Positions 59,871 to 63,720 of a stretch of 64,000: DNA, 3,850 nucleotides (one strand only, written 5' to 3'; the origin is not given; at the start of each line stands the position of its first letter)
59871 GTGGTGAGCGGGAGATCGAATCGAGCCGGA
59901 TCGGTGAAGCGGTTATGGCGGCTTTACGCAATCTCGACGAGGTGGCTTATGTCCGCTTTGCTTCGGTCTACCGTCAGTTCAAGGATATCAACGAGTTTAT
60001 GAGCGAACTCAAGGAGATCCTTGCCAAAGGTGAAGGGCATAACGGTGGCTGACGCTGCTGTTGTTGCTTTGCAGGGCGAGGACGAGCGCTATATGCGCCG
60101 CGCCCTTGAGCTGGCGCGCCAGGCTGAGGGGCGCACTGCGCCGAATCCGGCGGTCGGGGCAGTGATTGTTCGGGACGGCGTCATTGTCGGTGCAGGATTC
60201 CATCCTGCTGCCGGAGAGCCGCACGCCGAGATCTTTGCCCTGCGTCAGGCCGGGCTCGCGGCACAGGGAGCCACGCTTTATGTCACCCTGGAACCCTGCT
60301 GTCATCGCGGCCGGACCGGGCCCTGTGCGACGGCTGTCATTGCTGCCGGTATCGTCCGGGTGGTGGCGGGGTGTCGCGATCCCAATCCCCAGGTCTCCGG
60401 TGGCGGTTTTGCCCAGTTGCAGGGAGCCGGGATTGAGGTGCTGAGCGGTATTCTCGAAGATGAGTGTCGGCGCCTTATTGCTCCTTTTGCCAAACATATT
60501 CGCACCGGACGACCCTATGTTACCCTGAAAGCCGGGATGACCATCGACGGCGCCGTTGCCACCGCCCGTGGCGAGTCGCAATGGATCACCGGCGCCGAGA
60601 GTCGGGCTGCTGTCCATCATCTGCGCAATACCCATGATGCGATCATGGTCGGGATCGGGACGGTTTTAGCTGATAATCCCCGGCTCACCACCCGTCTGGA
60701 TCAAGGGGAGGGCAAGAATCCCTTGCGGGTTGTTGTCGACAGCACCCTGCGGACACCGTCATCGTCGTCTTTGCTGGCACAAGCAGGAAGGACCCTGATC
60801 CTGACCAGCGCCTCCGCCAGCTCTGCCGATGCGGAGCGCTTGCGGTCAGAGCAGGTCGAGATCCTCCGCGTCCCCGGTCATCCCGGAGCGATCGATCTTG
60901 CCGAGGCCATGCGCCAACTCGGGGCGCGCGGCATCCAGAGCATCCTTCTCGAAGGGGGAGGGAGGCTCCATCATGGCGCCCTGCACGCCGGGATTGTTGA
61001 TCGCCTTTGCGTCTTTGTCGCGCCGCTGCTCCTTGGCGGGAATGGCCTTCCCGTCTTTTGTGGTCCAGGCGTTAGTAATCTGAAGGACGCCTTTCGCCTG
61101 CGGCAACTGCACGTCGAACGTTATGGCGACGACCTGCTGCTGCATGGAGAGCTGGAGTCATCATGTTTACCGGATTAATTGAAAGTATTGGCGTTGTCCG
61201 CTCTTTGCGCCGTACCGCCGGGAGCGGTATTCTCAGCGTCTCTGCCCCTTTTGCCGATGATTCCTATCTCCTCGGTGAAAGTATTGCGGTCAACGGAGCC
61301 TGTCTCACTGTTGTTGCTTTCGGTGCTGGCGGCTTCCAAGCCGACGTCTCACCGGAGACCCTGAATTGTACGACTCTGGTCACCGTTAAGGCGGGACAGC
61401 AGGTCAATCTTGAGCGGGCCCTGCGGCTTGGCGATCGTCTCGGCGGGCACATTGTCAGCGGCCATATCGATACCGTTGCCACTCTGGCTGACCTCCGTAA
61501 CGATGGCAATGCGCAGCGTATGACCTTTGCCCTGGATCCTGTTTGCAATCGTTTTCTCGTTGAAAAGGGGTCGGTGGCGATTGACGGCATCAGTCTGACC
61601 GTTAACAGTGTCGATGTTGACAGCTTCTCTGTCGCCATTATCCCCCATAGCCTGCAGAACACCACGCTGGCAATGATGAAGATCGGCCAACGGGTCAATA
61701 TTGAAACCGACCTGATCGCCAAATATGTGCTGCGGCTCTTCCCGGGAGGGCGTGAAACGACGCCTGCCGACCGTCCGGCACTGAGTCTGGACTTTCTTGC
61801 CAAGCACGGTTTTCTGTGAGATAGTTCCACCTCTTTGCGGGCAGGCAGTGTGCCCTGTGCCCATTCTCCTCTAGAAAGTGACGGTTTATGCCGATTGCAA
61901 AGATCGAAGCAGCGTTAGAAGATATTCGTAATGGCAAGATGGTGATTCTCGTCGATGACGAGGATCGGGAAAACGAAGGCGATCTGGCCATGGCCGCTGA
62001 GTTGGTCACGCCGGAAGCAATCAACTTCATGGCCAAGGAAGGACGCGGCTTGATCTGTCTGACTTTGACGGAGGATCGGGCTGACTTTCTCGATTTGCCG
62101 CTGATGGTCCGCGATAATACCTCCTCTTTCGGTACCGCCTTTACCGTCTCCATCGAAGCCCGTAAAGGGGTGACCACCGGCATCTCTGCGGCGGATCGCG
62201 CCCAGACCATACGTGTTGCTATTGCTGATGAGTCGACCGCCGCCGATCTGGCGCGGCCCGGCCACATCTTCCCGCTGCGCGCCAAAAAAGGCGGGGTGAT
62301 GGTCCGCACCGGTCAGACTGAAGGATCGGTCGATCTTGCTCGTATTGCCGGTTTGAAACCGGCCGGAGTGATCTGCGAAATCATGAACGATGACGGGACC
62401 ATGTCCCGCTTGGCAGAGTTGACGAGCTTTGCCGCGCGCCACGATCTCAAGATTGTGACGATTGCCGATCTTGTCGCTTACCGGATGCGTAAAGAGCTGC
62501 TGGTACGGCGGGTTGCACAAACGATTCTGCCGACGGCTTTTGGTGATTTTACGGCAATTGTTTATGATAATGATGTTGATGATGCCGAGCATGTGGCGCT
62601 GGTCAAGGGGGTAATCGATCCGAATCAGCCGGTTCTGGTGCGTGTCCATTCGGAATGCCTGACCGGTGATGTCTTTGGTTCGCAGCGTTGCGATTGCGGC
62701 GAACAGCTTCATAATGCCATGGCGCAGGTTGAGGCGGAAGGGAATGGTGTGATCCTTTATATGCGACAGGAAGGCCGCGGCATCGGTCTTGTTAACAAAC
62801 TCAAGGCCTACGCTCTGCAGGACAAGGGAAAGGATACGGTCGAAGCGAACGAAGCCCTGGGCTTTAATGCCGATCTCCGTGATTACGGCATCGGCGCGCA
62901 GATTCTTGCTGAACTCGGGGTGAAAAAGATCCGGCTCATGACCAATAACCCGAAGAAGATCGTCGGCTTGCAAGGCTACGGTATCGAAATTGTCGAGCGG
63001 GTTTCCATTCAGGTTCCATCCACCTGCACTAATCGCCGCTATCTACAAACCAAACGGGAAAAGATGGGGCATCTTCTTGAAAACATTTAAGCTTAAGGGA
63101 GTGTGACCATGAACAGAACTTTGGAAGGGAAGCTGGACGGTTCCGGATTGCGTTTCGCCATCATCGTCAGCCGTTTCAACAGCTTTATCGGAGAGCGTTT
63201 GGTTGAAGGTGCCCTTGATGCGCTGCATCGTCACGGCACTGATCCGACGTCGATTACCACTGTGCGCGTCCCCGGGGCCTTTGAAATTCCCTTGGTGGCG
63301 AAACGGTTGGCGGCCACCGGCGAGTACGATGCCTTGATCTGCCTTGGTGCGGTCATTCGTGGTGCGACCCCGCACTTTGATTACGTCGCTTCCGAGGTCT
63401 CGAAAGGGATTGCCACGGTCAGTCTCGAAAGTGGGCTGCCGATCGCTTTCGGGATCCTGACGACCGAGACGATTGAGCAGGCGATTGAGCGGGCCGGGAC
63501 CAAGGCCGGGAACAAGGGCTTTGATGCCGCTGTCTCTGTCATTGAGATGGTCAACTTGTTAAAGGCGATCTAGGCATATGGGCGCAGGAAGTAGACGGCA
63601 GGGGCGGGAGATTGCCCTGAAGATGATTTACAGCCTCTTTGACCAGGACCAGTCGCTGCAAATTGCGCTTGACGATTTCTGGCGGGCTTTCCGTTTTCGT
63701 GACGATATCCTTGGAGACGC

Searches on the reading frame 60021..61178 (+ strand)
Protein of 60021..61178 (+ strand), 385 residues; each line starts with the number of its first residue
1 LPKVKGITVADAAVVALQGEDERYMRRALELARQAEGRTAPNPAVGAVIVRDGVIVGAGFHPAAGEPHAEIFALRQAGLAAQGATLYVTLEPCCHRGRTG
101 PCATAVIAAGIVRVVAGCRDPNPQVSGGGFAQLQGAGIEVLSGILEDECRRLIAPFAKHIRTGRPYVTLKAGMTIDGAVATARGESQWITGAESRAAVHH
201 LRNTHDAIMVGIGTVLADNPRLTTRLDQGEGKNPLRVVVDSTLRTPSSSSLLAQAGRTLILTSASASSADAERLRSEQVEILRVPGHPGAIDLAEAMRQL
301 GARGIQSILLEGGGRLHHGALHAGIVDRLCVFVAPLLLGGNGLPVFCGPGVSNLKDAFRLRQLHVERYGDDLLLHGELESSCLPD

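Call 79: search_protein_families(library=pfam, max_evalue=0.0001, proteins=[window:60021-61178:+])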
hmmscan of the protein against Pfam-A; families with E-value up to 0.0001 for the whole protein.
window:60021-61178:+ (385 aa): 3 families
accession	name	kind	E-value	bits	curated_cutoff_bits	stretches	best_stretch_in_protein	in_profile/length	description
PF01872.23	RibD_C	-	4.3e-57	193.6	24.1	1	165-374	1-197/197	RibD C-terminal domain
PF00383.29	dCMP_cyt_deam_1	-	1.1e-20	73.9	25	1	20-117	3-101/102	Cytidine and deoxycytidylate deaminase zinc-binding region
PF14437.12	MafB19-deam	-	7e-13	49.1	27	1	20-133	2-116/142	MafB19-like deaminase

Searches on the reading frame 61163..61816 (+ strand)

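Call 79: search_protein_families(library=pfam, max_evalue=0.0001, proteins=[window:61163-61816:+])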
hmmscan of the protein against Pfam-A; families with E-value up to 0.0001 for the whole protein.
window:61163-61816:+ (218 aa): 1 family
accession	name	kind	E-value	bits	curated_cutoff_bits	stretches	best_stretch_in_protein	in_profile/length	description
PF00677.23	Lum_binding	-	1.3e-48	163.3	27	2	99-183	1-86/86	Lumazine binding domain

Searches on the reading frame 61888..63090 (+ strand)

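Call 79: search_protein_families(library=pfam, max_evalue=0.0001, proteins=[window:61888-63090:+])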
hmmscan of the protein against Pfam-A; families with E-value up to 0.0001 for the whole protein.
window:61888-63090:+ (400 aa): 2 families
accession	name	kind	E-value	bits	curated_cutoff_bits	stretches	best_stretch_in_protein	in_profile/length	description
PF00926.24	DHBP_synthase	-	5.9e-87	290.6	26.4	1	7-198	1-191/191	3,4-dihydroxy-2-butanone 4-phosphate synthase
PF00925.25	GTP_cyclohydro2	-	3.1e-79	264.7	23.3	1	208-372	2-164/165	GTP cyclohydrolase II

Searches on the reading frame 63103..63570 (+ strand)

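Call 79: search_protein_families(library=pfam, max_evalue=0.0001, proteins=[window:63103-63570:+])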
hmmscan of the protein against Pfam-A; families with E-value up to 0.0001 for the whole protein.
window:63103-63570:+ (156 aa): 1 family
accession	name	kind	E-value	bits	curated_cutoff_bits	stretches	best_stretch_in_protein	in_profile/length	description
PF00885.24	DMRL_synthase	-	5.6e-60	201.7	26.7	1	15-154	1-139/139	6,7-dimethyl-8-ribityllumazine synthase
